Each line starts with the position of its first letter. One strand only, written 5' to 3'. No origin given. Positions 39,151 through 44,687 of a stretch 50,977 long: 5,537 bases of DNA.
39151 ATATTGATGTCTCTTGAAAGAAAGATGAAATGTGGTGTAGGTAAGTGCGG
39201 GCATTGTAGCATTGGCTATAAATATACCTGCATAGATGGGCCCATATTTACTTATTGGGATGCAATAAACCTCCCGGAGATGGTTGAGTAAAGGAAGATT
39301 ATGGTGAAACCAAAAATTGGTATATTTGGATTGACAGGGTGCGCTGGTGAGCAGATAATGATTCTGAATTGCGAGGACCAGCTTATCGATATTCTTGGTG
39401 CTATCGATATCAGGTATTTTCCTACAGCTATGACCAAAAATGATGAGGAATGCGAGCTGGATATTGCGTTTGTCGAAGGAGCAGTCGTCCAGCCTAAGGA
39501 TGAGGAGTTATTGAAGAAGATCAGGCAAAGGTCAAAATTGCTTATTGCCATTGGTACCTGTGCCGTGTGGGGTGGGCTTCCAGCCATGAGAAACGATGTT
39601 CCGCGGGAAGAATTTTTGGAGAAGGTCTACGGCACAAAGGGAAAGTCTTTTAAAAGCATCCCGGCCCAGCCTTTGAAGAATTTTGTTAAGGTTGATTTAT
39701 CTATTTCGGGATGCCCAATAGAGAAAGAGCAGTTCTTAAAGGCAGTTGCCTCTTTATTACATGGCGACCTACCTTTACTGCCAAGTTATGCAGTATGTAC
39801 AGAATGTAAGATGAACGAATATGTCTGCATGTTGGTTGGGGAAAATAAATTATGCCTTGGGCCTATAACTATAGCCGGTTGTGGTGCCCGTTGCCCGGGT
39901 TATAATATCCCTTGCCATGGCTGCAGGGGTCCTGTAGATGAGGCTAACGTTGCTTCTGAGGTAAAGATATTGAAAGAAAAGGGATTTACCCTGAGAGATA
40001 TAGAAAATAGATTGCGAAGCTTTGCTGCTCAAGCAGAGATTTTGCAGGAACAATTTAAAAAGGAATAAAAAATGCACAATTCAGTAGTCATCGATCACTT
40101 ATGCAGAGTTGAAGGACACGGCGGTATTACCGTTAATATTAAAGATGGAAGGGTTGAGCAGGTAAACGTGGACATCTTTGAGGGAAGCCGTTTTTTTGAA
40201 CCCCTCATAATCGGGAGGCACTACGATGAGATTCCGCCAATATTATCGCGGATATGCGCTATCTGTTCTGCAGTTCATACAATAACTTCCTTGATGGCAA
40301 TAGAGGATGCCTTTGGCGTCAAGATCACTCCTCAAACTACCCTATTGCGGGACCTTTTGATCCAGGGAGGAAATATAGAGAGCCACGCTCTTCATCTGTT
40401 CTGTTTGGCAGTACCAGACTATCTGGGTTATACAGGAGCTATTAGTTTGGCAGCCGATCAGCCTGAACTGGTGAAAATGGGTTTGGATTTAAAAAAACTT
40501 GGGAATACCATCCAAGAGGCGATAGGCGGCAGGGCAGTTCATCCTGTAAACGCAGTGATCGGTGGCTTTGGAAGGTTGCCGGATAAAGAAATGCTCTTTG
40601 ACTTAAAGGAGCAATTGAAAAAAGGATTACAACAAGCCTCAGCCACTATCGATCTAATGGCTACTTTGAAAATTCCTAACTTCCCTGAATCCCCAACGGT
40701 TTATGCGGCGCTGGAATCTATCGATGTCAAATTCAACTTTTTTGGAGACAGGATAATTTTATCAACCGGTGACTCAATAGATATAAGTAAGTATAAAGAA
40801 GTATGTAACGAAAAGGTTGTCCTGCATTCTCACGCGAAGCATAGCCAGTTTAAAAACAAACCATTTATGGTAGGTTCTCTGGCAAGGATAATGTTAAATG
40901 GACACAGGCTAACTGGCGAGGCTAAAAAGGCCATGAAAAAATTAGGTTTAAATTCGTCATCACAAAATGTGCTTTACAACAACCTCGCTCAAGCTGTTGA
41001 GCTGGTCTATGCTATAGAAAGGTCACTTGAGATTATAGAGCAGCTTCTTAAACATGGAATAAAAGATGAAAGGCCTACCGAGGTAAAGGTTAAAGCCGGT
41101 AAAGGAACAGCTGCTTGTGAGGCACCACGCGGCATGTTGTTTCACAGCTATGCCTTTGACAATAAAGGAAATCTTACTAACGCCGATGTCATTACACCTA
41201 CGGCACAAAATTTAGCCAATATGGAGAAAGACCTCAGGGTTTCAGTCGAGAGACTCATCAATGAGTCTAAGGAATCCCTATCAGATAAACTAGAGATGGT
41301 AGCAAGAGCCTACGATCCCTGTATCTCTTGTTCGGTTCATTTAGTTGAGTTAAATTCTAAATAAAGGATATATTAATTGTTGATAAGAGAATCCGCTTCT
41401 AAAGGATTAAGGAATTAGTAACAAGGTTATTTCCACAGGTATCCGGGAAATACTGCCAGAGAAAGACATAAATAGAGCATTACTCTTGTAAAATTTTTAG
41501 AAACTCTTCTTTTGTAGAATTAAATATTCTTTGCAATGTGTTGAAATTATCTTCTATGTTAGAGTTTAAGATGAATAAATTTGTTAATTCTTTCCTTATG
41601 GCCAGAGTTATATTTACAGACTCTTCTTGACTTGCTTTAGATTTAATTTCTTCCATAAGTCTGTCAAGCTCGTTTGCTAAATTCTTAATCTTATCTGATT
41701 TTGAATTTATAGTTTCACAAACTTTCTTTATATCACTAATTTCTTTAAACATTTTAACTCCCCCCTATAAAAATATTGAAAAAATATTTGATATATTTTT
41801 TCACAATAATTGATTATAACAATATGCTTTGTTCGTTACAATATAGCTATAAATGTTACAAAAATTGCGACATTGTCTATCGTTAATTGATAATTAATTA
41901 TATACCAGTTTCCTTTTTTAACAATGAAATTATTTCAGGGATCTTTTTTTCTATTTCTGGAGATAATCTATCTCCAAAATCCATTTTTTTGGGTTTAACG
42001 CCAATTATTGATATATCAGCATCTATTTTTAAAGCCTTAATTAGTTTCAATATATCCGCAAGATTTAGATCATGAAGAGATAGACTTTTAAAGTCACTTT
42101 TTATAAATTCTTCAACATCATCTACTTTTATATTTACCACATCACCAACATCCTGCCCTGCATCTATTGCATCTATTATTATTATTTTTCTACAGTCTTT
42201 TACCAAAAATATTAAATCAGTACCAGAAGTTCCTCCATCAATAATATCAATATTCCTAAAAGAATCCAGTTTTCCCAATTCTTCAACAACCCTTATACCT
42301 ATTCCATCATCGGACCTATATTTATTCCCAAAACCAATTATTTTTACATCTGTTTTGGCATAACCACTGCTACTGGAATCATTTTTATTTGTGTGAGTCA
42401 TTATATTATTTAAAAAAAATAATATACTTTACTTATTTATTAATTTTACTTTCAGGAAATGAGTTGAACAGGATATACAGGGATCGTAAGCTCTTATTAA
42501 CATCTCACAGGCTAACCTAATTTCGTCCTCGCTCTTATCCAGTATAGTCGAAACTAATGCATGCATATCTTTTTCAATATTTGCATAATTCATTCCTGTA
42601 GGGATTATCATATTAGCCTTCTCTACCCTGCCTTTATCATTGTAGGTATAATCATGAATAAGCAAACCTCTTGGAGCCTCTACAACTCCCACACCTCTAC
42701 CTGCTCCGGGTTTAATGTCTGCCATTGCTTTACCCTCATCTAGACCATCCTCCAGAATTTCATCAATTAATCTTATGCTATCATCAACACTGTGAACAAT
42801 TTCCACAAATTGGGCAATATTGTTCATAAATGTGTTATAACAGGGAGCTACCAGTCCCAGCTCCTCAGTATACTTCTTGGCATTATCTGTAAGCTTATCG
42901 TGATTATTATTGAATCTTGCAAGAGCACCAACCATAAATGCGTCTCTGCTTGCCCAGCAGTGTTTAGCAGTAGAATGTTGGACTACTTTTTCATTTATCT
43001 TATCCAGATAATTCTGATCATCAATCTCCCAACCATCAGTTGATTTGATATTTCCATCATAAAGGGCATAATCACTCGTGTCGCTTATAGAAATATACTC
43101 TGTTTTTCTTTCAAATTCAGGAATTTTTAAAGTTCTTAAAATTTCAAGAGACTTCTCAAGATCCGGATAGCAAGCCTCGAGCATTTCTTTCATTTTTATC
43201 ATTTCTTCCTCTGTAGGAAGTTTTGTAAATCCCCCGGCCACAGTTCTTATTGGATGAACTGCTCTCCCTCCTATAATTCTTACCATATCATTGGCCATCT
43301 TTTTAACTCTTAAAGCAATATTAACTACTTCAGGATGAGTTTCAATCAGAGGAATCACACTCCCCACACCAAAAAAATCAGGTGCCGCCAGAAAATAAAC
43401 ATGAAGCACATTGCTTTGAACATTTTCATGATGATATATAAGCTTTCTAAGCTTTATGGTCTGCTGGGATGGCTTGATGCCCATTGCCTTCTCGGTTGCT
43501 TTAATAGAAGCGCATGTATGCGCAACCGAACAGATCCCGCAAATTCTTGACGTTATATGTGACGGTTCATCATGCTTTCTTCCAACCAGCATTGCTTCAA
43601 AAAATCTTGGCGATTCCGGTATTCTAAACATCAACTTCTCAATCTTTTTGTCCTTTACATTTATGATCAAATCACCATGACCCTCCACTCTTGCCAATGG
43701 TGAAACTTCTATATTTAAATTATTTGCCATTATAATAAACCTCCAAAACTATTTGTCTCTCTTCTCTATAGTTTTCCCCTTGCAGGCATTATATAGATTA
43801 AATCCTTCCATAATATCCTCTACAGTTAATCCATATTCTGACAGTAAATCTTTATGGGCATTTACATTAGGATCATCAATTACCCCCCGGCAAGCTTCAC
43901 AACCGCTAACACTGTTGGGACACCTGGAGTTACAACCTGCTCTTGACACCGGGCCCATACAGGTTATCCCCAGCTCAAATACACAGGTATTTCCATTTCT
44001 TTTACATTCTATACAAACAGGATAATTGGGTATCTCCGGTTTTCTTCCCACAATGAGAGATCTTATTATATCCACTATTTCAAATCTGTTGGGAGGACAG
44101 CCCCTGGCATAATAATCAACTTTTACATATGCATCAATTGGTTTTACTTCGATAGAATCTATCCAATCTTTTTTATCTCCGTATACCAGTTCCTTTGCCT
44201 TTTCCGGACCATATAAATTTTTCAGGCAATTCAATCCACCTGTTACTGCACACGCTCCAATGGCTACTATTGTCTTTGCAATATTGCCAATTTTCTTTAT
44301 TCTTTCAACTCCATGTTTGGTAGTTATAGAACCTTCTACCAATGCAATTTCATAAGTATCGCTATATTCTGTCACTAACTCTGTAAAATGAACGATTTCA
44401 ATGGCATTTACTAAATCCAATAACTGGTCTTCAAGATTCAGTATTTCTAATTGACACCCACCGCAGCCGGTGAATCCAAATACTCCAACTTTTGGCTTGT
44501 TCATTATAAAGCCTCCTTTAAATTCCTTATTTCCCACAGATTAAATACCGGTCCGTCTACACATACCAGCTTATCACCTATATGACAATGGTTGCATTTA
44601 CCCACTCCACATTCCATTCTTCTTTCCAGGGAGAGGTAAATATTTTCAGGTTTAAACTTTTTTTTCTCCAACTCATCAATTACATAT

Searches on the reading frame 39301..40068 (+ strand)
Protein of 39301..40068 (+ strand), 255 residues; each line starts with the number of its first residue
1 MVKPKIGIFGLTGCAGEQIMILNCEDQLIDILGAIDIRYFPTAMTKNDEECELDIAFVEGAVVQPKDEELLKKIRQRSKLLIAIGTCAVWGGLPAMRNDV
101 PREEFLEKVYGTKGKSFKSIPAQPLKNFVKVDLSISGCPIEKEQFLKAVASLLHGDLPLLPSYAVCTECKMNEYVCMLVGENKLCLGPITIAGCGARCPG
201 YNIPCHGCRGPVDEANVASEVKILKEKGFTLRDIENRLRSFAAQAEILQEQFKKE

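Call 87: search_protein_families(library=pfam, proteins=[window:39301-40068:+], max_evalue=1e-8)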
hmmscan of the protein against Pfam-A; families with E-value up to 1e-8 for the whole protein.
window:39301-40068:+ (255 aa): 1 family
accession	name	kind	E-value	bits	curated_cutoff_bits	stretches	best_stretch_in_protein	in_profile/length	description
PF01058.29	Oxidored_q6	-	1.9e-27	96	27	1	14-151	1-127/128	NADH ubiquinone oxidoreductase, 20 Kd subunit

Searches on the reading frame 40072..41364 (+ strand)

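Call 87: search_protein_families(library=pfam, proteins=[window:40072-41364:+], max_evalue=1e-8)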
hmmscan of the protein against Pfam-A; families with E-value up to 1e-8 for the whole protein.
window:40072-41364:+ (430 aa): 1 family
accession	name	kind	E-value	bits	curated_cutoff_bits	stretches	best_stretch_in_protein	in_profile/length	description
PF00374.24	NiFeSe_Hases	-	1.2e-32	114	25.8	2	239-423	309-508/508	Nickel-dependent hydrogenase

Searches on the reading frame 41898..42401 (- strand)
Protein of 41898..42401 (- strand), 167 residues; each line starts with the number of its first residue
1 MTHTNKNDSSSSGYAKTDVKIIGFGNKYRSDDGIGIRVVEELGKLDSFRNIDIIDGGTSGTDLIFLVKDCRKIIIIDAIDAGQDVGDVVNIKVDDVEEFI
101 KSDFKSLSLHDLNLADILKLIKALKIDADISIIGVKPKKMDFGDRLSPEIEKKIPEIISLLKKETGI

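Call 87: search_protein_families(library=pfam, proteins=[window:41898-42401:-], max_evalue=1e-8)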
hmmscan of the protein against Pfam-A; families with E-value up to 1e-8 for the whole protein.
window:41898-42401:- (167 aa): 1 family
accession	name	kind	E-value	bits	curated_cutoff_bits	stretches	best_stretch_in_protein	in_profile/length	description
PF01750.23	HycI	-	1.4e-28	99.7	23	1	36-161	1-127/130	Hydrogenase maturation protease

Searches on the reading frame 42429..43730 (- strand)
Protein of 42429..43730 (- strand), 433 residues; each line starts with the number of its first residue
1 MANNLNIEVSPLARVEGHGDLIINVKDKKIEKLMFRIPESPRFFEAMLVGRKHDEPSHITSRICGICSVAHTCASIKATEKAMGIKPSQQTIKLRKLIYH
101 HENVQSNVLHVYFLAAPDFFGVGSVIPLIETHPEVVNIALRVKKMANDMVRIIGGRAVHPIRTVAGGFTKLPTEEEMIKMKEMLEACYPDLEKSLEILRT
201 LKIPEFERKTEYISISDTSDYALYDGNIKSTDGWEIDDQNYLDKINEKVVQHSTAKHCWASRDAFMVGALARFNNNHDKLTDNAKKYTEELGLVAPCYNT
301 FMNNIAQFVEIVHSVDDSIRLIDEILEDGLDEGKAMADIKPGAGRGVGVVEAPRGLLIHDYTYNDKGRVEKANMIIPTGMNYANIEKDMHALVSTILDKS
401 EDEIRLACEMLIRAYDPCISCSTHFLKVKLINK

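Call 87: search_protein_families(library=pfam, proteins=[window:42429-43730:-], max_evalue=1e-8)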
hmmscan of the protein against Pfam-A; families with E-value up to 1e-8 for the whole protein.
window:42429-43730:- (433 aa): 1 family
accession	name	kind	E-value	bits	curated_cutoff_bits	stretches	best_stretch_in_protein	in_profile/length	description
PF00374.24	NiFeSe_Hases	-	7.7e-34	117.9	25.8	2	42-125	1-84/508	Nickel-dependent hydrogenase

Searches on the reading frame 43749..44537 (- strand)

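Call 87: search_protein_families(library=pfam, proteins=[window:43749-44537:-], max_evalue=1e-8)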
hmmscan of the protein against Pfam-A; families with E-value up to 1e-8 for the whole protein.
window:43749-44537:- (262 aa): 1 family
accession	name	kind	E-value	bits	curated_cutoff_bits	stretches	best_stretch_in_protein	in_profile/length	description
PF01058.29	Oxidored_q6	-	2.2e-25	89.3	27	1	25-160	1-127/128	NADH ubiquinone oxidoreductase, 20 Kd subunit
